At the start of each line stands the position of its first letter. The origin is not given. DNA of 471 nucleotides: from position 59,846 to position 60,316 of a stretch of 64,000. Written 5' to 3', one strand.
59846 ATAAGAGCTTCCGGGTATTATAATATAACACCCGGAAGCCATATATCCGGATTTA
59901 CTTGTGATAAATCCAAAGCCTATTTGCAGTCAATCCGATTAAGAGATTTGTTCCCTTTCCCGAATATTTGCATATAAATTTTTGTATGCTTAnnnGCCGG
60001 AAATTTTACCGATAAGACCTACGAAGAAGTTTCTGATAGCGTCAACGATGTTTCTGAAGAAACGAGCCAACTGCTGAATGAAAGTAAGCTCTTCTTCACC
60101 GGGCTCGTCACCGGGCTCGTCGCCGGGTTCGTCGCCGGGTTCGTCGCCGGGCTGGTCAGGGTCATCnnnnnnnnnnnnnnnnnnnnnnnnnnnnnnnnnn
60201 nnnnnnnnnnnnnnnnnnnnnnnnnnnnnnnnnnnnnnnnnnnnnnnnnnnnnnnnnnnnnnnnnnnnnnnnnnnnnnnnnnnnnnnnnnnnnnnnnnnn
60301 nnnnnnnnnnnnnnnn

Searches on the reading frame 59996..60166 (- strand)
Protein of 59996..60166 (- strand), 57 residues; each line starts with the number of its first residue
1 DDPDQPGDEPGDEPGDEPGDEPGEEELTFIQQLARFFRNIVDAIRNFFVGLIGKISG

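Call 6: search_protein_families(library=ncbifam, proteins=[window:59996-60166:-], max_evalue=10)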
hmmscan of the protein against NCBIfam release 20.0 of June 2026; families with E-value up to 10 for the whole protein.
seq(57 aa): 0 families

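Call 7: search_protein_families(library=pfam, proteins=[window:59996-60166:-], max_evalue=10)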
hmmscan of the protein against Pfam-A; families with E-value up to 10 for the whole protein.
seq(57 aa): 1 family
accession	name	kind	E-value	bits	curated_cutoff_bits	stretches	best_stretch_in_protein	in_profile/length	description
PF04886.17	PT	-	0.027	14.5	26.2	1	4-26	12-34/36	PT disordered repeat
